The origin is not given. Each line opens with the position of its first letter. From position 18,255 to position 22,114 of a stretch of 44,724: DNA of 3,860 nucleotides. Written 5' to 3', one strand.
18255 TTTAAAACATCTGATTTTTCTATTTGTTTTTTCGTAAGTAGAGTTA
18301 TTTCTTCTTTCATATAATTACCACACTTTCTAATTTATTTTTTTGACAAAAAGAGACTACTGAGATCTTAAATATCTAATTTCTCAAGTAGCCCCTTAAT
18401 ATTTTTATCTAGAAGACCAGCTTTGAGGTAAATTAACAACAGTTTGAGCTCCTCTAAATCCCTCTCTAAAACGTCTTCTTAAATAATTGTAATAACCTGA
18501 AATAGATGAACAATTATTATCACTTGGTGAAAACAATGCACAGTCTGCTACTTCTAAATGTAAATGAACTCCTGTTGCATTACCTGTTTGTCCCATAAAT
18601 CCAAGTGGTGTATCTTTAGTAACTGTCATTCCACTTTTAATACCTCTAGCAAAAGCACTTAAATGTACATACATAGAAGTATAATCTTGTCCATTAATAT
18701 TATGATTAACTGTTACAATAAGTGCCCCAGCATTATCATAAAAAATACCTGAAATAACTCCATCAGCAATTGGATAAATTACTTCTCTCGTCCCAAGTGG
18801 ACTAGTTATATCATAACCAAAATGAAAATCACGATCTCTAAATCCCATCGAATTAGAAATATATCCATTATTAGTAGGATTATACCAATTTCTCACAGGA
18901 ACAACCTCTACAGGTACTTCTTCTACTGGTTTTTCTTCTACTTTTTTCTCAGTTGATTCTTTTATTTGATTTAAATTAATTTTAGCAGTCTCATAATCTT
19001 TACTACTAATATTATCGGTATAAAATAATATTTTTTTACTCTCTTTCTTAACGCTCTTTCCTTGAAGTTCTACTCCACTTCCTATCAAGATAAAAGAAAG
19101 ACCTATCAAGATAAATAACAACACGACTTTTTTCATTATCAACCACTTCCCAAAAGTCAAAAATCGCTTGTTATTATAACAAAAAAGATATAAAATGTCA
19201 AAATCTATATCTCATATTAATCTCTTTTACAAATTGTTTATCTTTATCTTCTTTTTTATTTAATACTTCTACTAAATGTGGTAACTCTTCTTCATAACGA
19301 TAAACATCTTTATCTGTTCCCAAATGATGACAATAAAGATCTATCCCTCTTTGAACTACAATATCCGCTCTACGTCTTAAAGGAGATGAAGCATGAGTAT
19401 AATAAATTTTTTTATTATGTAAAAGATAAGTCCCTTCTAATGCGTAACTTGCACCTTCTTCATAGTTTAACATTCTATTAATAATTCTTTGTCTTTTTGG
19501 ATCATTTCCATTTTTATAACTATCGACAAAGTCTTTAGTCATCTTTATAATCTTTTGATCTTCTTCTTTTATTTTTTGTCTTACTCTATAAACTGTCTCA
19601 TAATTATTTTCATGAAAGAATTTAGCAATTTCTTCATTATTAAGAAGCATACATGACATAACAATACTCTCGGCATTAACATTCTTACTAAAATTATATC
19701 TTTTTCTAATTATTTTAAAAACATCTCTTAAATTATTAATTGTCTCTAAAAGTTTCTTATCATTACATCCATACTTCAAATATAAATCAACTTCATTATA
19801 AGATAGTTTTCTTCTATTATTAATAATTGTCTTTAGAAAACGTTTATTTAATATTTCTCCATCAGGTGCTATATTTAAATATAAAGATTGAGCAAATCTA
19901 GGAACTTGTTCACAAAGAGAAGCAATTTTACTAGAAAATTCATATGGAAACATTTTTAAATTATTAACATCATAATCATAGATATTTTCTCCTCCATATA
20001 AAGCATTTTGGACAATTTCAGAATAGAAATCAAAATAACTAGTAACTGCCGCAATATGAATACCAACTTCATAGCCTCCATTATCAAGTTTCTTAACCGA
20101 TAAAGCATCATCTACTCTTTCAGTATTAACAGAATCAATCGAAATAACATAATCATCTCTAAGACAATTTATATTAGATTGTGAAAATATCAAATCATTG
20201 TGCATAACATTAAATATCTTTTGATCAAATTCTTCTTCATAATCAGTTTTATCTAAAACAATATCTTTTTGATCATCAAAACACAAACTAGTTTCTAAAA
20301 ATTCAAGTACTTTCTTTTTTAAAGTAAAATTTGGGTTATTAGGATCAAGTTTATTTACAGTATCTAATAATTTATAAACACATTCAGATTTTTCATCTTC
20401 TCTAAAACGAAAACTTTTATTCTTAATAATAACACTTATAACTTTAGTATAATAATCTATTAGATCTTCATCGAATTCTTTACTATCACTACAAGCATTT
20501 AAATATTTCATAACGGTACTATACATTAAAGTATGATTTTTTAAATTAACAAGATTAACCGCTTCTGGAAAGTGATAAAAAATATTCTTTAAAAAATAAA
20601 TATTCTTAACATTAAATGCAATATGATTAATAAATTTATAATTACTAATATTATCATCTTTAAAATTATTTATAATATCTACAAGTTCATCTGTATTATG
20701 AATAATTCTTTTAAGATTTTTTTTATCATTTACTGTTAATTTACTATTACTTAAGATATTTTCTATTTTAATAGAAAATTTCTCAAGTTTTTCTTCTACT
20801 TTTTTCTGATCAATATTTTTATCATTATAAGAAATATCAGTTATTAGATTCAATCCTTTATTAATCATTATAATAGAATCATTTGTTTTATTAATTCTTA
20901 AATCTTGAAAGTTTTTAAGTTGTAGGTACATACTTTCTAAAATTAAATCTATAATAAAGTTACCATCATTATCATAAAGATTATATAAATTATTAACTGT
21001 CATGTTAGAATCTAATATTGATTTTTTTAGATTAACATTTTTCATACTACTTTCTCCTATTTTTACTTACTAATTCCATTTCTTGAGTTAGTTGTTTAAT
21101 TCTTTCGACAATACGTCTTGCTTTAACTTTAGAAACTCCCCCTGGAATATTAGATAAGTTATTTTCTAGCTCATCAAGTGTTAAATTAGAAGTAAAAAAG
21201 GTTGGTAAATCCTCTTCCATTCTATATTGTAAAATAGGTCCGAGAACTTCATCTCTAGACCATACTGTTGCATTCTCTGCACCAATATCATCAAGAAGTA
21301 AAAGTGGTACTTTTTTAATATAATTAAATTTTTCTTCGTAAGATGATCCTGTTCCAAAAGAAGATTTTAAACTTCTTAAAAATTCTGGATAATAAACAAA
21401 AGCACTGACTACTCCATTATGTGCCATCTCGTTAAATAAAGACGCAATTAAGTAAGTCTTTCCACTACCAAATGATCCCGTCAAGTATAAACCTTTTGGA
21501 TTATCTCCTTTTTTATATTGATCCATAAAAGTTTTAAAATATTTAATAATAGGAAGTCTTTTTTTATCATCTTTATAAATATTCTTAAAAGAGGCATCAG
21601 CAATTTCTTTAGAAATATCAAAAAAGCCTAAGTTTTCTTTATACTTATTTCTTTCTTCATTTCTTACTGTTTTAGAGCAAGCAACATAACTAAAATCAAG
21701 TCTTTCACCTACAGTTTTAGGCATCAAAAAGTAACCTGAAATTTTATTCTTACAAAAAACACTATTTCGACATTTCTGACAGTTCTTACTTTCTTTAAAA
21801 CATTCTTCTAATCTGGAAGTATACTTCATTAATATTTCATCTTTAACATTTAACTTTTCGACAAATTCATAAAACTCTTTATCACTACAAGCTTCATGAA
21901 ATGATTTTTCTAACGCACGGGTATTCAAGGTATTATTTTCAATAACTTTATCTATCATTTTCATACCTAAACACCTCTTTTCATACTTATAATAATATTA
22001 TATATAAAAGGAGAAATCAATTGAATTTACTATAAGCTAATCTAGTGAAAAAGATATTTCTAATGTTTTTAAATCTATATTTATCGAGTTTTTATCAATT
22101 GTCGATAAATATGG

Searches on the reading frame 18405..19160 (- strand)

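Call 3: search_protein_families(library=pfam, proteins=[window:18405-19160:-], max_evalue=1)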
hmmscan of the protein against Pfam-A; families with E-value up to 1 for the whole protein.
window:18405-19160:- (251 aa): 3 families
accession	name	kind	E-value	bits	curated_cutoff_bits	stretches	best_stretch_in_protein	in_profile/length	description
PF01551.29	Peptidase_M23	-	2.5e-15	56.9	28.7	1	112-205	2-88/96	Peptidase family M23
PF24231.1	DUF7444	-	0.083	13.3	27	1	9-81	9-83/90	Family of unknown function (DUF7444)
PF09697.16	Porph_ging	-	0.25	12.4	25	1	37-95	3-61/81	Protein of unknown function (Porph_ging)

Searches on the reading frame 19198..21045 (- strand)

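Call 3: search_protein_families(library=pfam, proteins=[window:19198-21045:-], max_evalue=1)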
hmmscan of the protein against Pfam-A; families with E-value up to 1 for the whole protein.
window:19198-21045:- (615 aa): 3 families
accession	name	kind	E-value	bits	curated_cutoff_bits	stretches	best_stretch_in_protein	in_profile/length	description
PF00773.25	RNB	-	6.8e-44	150.9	29.3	1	295-571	4-323/326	RNB domain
PF04157.22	EAP30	-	0.77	9.9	26.8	1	435-513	109-183/219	EAP30/Vps36 family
PF00772.26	DnaB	-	0.98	9.9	23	1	454-499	4-57/103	DnaB-like helicase N terminal domain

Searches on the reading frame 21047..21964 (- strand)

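Call 29: search_protein_families(library=pfam, proteins=[window:21047-21964:-], max_evalue=0.001)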
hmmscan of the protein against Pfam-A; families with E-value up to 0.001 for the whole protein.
window:21047-21964:- (305 aa): 3 families
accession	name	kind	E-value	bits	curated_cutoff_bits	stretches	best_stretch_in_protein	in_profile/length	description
PF01695.23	IstB_IS21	-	6e-09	36.2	24.1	1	98-269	41-202/238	IstB-like ATP binding protein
PF03969.22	AFG1_ATPase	-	4.6e-06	26.3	27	1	142-182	47-87/361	AFG1-like ATPase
PF07693.20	KAP_NTPase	-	0.00069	19.4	20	0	159-197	23-61/293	KAP family P-loop domain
